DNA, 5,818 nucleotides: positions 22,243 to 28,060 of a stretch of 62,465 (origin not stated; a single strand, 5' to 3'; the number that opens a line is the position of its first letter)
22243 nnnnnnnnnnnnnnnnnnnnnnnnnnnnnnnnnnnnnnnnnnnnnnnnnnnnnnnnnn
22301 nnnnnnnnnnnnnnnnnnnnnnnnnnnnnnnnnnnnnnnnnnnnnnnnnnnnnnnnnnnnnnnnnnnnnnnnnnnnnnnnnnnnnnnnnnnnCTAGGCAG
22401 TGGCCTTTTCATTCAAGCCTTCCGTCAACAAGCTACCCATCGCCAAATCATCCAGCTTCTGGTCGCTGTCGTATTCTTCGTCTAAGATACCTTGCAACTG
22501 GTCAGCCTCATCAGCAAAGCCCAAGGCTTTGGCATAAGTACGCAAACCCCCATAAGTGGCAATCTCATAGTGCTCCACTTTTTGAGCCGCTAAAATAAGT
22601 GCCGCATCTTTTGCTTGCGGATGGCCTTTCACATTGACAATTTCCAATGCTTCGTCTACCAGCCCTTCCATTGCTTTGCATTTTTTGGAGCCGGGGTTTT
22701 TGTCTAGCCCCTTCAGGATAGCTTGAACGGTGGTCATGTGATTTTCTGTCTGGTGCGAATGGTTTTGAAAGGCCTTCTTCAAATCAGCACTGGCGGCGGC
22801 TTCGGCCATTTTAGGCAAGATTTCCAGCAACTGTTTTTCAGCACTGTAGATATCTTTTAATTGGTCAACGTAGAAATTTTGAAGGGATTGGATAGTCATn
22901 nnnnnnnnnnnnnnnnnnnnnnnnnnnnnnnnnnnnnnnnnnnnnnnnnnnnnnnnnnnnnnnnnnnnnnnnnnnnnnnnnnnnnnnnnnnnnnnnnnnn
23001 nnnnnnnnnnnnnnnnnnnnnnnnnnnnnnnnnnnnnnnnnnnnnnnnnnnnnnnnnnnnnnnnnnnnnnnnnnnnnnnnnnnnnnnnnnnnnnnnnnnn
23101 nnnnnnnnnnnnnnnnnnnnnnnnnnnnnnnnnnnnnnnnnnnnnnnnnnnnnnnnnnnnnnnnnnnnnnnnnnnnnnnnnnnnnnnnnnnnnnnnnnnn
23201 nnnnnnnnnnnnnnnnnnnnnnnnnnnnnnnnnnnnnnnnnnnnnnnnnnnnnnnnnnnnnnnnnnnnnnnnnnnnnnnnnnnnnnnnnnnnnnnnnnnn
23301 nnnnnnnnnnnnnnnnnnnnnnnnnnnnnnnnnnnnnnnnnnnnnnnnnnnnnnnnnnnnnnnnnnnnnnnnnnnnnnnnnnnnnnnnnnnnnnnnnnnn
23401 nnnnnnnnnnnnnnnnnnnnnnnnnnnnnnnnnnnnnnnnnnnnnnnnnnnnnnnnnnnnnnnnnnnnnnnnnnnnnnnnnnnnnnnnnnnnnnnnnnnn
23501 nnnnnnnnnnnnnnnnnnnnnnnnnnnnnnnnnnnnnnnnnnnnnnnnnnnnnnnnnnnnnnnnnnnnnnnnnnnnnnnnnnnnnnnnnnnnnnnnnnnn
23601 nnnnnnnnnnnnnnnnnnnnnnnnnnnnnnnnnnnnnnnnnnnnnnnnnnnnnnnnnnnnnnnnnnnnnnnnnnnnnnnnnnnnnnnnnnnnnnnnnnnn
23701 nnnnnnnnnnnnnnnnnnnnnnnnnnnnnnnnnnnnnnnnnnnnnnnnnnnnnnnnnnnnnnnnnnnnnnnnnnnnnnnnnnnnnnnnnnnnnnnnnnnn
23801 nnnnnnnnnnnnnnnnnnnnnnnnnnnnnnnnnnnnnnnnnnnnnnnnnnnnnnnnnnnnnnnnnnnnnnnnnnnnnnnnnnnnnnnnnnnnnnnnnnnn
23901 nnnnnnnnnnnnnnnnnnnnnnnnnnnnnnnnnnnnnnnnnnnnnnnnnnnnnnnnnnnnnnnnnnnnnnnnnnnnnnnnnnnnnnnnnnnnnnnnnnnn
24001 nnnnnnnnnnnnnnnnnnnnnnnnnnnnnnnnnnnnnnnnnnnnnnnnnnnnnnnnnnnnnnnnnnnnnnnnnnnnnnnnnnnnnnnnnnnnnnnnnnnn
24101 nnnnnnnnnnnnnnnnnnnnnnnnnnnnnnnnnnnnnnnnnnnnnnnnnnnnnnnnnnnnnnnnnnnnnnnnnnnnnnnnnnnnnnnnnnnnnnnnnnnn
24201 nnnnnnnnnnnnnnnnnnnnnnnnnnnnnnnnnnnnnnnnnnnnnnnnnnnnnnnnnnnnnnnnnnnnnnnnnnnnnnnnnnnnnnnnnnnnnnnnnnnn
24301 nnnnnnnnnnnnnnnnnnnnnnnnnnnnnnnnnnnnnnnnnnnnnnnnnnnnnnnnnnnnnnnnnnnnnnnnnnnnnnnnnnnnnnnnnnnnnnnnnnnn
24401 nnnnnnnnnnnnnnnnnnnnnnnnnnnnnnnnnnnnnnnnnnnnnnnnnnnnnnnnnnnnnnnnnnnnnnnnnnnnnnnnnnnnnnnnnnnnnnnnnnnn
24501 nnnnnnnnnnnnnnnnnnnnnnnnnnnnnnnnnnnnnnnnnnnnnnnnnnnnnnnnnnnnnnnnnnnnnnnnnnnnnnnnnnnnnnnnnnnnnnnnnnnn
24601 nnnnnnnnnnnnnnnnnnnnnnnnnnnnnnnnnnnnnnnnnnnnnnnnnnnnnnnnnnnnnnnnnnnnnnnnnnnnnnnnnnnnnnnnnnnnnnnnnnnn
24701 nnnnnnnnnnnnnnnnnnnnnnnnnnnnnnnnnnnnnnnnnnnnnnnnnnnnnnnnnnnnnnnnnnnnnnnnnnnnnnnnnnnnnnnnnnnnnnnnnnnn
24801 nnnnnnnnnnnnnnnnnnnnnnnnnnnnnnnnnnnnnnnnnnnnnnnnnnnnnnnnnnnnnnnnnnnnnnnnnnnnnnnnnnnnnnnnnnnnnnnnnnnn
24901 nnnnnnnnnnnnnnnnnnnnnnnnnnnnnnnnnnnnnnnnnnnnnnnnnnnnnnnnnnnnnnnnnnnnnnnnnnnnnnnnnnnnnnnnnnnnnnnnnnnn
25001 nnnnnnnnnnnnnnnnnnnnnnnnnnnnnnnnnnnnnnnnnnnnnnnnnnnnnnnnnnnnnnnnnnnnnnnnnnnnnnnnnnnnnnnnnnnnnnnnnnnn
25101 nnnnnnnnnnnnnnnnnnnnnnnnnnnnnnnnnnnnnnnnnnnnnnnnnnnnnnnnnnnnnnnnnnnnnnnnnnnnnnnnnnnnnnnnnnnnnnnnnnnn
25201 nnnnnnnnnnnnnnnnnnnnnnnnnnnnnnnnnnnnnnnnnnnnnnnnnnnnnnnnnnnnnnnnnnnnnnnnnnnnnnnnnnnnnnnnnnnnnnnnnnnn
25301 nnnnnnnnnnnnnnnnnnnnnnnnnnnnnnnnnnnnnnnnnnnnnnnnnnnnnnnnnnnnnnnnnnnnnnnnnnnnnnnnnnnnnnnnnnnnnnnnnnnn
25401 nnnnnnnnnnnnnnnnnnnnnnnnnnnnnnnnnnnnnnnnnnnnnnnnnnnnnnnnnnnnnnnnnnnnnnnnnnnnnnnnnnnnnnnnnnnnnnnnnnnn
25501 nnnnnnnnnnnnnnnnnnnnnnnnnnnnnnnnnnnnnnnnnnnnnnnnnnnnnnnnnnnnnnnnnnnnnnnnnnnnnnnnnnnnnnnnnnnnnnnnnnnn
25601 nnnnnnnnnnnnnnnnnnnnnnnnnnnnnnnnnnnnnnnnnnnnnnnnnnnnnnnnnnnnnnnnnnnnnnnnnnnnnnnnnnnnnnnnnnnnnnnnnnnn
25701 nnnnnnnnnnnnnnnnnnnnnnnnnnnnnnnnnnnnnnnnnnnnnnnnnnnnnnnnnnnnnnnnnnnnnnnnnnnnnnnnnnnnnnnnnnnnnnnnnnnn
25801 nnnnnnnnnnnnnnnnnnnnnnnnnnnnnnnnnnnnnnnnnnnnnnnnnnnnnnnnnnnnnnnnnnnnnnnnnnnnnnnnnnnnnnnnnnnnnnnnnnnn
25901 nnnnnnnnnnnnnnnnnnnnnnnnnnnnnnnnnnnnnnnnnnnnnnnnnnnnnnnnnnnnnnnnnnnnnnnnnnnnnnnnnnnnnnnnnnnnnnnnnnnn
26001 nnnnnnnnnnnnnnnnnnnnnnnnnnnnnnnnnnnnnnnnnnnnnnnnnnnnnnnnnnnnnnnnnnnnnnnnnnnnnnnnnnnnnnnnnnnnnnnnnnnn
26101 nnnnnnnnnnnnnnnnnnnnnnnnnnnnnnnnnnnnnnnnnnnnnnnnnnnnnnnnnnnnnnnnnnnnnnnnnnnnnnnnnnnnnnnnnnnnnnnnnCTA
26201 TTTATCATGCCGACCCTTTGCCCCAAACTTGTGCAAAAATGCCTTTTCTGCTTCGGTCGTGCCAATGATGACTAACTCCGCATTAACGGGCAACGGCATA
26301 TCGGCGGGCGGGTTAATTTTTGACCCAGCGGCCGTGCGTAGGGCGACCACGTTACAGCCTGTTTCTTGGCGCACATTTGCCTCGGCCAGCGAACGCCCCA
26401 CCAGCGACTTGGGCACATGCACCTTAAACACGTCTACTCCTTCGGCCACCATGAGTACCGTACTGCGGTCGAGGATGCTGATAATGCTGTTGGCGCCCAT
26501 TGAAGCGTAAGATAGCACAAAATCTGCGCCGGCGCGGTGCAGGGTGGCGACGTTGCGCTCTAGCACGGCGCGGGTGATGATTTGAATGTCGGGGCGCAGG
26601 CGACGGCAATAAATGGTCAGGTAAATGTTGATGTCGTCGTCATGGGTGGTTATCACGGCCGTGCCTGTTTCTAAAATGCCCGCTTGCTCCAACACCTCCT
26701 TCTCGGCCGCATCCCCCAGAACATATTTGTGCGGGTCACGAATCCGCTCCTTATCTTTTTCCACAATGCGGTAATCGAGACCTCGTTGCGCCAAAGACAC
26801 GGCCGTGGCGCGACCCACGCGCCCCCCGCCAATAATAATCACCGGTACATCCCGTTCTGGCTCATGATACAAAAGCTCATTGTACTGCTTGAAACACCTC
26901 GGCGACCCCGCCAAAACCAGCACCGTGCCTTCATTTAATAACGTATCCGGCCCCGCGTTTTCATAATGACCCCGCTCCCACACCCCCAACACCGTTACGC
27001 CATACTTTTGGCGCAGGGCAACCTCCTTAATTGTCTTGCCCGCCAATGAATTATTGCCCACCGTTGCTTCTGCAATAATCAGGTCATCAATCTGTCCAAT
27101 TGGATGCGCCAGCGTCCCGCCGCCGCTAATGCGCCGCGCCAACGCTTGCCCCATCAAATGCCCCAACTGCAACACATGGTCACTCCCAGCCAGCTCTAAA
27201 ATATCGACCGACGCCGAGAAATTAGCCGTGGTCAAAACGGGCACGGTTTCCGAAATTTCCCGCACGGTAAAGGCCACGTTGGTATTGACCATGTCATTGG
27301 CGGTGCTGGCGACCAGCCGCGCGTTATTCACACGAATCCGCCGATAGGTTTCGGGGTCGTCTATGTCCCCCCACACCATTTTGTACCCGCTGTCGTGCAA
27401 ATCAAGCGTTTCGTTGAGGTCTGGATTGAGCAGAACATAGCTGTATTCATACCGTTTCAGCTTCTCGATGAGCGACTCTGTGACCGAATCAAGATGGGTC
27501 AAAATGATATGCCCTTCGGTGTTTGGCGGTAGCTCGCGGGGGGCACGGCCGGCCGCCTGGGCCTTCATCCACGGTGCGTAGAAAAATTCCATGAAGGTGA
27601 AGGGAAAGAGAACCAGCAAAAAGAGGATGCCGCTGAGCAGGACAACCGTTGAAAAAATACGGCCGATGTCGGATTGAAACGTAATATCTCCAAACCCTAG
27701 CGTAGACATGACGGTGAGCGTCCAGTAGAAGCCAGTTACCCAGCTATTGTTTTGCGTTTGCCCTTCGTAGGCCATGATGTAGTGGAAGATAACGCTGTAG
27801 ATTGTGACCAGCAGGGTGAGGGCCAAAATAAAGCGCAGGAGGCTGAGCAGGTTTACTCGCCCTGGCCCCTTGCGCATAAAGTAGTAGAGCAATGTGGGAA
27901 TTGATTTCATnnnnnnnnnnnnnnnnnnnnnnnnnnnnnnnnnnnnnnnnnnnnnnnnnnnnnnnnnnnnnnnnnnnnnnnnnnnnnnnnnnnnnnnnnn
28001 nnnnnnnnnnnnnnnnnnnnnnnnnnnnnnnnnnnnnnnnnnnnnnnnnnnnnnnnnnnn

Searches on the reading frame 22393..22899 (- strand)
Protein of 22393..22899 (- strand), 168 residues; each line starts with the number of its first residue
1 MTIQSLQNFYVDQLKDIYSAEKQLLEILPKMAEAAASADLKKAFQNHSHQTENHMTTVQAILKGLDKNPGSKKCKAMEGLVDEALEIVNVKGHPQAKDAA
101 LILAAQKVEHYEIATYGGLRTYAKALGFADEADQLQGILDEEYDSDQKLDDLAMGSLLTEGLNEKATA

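Call 37: search_protein_families(library=pfam, proteins=[window:22393-22899:-], max_evalue=0.001)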
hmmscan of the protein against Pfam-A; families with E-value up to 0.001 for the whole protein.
window:22393-22899:- (168 aa): 2 families
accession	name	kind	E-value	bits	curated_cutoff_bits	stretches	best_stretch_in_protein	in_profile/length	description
PF05974.18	DUF892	-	1.4e-51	175.1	23.7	1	6-155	2-152/159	Domain of unknown function (DUF892)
PF09537.16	DUF2383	-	0.00045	20.8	30.8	1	11-116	3-105/111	Domain of unknown function (DUF2383)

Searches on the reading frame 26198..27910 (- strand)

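Call 38: search_protein_families(library=pfam, proteins=[window:26198-27910:-], max_evalue=0.001)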
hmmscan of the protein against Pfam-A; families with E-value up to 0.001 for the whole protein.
window:26198-27910:- (570 aa): 6 families
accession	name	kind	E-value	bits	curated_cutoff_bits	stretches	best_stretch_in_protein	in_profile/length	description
PF02254.24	TrkA_N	-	7e-36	123.5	23.8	2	357-467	1-115/116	TrkA-N domain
PF02080.26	TrkA_C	-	9.2e-26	90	27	2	279-338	1-61/71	TrkA-C domain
PF07885.22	Ion_trans_2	-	2.5e-12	47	22.5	1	32-102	3-70/79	Ion channel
PF01494.25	FAD_binding_3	-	4.9e-07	29.7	22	1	354-422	1-68/349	FAD binding domain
PF01266.30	DAO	-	0.00031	20.8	27.9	1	357-386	2-31/353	FAD dependent oxidoreductase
PF00520.37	Ion_trans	-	0.00037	20.2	25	1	21-108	126-232/241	Ion transport protein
